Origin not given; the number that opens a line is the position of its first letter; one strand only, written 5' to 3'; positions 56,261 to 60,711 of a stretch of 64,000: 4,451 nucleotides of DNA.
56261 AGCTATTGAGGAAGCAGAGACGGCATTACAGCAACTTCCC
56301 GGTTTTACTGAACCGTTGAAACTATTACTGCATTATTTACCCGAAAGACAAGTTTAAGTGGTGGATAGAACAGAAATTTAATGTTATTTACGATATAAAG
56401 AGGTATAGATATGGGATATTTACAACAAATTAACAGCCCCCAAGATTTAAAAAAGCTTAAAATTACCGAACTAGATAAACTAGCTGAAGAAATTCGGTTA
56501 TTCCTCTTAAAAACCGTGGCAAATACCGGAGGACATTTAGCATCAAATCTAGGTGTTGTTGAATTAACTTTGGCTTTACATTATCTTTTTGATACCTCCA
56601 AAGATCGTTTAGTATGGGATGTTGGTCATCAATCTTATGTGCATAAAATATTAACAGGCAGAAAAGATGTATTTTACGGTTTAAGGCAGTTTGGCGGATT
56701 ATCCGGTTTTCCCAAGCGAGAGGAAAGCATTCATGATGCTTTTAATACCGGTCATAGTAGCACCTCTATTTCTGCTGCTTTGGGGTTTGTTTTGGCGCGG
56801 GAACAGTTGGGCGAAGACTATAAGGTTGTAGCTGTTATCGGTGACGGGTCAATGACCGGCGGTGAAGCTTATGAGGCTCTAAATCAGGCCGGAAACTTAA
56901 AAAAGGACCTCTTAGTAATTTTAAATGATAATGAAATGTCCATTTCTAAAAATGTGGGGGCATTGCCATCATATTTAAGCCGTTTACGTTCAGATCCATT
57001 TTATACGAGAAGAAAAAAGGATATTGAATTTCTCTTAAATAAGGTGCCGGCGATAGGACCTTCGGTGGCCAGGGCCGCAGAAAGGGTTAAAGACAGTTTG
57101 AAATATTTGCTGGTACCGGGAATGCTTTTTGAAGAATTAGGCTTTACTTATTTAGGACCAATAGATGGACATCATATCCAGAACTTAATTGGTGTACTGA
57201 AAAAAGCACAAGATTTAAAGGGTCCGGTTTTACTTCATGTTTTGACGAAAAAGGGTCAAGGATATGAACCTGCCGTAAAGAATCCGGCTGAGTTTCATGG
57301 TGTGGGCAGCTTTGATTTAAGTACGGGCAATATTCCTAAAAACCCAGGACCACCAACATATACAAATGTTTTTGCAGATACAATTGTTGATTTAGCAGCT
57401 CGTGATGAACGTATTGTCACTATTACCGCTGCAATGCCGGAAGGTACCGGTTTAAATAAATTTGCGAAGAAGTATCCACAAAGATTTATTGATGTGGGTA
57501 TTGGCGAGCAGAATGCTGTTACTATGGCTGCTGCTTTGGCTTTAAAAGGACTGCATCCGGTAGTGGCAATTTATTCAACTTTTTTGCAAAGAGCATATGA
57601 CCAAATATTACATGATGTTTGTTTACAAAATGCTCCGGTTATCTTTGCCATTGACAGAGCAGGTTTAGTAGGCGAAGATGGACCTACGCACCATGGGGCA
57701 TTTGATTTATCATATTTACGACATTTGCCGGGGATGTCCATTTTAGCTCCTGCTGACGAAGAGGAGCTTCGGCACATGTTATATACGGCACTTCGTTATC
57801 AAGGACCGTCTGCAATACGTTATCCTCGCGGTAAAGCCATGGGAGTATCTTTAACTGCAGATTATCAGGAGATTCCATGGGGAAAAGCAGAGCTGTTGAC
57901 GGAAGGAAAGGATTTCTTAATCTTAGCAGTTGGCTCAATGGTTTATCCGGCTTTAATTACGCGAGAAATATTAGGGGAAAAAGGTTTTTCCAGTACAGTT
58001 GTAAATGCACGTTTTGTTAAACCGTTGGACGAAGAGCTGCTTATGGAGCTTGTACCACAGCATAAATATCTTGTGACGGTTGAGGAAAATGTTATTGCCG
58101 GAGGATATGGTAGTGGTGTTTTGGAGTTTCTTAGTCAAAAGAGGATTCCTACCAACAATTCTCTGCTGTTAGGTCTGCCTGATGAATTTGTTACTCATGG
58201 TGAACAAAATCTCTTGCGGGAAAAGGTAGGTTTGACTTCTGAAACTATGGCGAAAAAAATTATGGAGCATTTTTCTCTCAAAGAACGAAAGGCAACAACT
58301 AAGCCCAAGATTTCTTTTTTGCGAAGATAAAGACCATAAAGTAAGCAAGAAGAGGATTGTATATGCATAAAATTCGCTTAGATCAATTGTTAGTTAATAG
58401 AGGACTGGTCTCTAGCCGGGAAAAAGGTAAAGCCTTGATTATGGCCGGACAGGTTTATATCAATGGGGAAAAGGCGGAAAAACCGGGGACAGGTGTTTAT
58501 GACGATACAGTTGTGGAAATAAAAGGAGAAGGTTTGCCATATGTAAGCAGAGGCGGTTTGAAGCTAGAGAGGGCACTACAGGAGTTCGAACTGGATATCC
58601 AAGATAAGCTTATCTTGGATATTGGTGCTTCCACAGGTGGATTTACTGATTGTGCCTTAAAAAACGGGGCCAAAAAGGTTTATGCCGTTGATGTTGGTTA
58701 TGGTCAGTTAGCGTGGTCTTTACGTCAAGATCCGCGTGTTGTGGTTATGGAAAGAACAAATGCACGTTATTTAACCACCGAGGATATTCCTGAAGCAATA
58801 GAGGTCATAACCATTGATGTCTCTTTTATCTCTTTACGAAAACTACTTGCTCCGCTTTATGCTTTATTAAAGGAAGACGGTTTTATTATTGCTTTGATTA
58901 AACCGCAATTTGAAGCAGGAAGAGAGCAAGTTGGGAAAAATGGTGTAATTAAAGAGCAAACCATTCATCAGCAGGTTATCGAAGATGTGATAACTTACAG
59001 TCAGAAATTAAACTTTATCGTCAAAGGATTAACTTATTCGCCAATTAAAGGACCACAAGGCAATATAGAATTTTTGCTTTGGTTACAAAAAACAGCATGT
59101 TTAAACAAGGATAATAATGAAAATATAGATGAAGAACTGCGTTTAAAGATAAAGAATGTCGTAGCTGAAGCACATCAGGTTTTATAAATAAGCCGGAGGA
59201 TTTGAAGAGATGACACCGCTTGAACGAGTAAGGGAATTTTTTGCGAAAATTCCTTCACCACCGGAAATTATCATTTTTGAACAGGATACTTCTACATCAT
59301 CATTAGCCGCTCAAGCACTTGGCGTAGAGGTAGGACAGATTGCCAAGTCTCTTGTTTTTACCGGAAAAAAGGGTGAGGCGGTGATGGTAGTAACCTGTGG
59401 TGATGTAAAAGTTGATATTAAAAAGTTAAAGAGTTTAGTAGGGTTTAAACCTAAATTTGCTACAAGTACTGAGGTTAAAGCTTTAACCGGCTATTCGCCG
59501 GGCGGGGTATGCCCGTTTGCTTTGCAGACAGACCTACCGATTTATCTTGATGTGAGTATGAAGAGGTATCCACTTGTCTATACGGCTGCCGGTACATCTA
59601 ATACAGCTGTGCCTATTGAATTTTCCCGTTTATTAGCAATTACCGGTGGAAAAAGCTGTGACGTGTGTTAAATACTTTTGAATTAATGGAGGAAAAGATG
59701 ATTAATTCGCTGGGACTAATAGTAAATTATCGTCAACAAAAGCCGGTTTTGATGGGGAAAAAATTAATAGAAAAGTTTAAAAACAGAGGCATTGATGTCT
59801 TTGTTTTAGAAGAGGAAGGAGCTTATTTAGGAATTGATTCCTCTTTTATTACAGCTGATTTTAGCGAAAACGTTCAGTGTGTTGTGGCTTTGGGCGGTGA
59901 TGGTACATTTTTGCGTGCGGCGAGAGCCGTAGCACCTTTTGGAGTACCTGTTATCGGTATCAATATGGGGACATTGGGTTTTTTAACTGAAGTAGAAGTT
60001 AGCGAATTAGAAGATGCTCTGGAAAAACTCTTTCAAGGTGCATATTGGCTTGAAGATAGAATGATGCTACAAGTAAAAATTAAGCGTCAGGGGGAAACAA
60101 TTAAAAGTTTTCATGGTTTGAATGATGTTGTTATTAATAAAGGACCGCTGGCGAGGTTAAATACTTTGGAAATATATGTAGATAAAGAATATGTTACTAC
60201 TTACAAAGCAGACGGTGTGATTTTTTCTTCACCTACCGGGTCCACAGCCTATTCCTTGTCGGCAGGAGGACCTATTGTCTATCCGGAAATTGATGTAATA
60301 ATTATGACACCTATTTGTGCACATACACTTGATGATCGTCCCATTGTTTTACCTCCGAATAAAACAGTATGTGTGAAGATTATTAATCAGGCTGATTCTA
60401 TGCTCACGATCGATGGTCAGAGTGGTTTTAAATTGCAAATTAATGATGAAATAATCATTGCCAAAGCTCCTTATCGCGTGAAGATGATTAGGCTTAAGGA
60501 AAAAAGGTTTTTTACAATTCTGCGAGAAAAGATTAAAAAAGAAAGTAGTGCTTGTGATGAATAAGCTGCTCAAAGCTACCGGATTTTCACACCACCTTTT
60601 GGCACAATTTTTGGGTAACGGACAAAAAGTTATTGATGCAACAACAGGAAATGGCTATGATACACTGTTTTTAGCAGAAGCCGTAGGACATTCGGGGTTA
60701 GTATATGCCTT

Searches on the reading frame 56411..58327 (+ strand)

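Call 52: search_protein_families(library=pfam, proteins=[window:56411-58327:+], max_evalue=0.00001)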
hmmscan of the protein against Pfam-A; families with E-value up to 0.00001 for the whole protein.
window:56411-58327:+ (639 aa): 3 families
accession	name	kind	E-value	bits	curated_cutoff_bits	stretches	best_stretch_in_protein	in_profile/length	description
PF13292.11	DXP_synthase_N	-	5.7e-124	413.3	21.2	1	4-279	1-274/274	1-deoxy-D-xylulose-5-phosphate synthase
PF02779.29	Transket_pyr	-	9.9e-51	172.3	27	1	315-475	3-171/174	Transketolase, pyrimidine binding domain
PF02780.25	Transketolase_C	-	3.7e-27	95.1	25.9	1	491-612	1-123/124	Transketolase, C-terminal domain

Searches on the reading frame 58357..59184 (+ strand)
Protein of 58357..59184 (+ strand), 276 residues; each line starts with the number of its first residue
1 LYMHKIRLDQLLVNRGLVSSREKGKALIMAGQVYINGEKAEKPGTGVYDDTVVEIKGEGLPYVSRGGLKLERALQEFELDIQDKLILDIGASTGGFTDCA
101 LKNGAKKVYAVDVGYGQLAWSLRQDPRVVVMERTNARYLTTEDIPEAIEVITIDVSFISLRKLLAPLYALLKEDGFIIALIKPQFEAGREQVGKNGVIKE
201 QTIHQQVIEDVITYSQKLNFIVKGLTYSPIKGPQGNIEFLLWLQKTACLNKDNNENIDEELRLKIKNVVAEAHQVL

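Call 52: search_protein_families(library=pfam, proteins=[window:58357-59184:+], max_evalue=0.00001)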
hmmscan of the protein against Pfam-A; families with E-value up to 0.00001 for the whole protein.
window:58357-59184:+ (276 aa): 3 families
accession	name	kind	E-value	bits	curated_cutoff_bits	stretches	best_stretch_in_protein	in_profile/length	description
PF01728.25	FtsJ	-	6.2e-47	160.3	24.1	1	62-244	1-180/181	FtsJ-like methyltransferase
PF01479.30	S4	-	1.8e-11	44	22.8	1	7-45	2-40/48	S4 domain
PF13275.11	S4_2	-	8e-07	29.3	24.6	1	5-58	7-60/65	S4 domain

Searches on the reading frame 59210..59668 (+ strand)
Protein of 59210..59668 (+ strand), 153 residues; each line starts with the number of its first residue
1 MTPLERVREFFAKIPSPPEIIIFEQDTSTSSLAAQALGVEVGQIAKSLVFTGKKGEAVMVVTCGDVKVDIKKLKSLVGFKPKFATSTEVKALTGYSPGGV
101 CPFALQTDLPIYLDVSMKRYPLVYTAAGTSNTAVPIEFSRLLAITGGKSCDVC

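Call 52: search_protein_families(library=pfam, proteins=[window:59210-59668:+], max_evalue=0.00001)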
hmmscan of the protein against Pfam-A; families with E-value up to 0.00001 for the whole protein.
window:59210-59668:+ (153 aa): 1 family
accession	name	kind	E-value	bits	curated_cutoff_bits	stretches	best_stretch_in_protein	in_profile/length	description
PF04073.20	tRNA_edit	-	1e-29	103.5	25.5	1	26-137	3-116/123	Aminoacyl-tRNA editing domain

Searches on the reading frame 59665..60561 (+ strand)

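Call 52: search_protein_families(library=pfam, proteins=[window:59665-60561:+], max_evalue=0.00001)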
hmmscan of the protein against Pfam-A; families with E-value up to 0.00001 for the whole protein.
window:59665-60561:+ (299 aa): 2 families
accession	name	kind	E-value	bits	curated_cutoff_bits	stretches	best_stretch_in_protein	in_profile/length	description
PF20143.4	NAD_kinase_C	-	4.4e-38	130.3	23.7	1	152-277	1-126/126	ATP-NAD kinase C-terminal domain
PF01513.26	NAD_kinase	-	5.9e-20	72.3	25.5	1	58-127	61-130/130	ATP-NAD kinase N-terminal domain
